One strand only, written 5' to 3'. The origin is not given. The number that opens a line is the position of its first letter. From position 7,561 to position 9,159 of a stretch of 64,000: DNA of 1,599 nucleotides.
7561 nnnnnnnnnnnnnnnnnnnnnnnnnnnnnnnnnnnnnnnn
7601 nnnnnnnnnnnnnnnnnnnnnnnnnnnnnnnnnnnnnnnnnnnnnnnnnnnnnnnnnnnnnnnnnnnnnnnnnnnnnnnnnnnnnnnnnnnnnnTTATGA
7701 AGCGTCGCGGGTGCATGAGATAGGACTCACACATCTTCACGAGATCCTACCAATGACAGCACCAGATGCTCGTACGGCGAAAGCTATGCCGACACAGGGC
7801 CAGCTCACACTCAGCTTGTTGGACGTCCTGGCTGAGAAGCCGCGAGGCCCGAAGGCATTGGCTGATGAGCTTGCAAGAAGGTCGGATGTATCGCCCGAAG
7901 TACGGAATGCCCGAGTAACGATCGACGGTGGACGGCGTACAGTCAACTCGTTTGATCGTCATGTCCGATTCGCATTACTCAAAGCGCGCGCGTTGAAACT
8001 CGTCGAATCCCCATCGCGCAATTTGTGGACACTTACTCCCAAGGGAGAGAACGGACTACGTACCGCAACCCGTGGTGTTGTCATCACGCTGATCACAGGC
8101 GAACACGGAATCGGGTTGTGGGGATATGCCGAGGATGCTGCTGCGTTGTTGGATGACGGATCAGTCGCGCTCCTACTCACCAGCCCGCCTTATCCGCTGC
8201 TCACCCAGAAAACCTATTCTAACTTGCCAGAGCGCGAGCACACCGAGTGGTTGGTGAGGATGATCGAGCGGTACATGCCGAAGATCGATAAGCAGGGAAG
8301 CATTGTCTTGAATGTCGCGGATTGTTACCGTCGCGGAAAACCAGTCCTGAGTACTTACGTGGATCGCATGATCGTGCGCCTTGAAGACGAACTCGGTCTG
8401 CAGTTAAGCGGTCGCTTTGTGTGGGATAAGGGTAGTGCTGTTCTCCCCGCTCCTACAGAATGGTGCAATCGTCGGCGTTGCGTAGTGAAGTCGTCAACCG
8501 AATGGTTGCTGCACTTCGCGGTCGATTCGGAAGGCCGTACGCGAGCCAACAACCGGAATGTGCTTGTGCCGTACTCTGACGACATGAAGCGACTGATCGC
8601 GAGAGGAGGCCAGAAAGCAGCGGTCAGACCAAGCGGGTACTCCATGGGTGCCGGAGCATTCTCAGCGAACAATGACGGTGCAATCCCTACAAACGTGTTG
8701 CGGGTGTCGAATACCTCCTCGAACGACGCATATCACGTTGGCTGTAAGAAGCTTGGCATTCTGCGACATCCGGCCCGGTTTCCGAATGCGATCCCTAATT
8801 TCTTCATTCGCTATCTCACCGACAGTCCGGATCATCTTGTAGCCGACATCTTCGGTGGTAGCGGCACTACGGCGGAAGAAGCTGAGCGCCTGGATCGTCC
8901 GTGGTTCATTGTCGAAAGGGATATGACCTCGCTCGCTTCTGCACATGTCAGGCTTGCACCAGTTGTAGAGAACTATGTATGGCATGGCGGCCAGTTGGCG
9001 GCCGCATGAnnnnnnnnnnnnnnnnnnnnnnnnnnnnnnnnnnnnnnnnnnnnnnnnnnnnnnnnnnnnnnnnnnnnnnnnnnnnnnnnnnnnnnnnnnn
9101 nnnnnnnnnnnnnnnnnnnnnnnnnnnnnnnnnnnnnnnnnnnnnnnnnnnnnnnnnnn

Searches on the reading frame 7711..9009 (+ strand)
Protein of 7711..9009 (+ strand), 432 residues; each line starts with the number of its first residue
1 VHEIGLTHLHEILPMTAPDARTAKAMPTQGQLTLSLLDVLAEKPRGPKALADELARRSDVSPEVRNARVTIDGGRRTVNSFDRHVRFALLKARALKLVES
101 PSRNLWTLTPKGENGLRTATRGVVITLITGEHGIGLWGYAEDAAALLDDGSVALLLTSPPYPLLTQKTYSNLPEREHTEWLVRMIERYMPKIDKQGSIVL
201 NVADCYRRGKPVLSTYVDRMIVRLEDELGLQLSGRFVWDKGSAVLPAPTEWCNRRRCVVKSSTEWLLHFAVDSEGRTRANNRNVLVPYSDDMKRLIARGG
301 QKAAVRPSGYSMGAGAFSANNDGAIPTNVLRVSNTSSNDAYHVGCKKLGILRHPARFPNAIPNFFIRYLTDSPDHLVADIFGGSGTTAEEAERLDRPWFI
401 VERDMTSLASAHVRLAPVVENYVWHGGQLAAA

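Call 10: search_protein_families(library=pfam, proteins=[window:7711-9009:+], max_evalue=0.001)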
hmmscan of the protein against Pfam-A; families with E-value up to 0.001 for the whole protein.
window:7711-9009:+ (432 aa): 2 families
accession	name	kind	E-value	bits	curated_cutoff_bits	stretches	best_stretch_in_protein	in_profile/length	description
PF01555.25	N6_N4_Mtase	-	1e-20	75.1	26.7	1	152-405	1-213/221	DNA methylase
PF14338.12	Mrr_N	-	7.7e-08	32.8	29.5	1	32-117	4-86/87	Mrr N-terminal domain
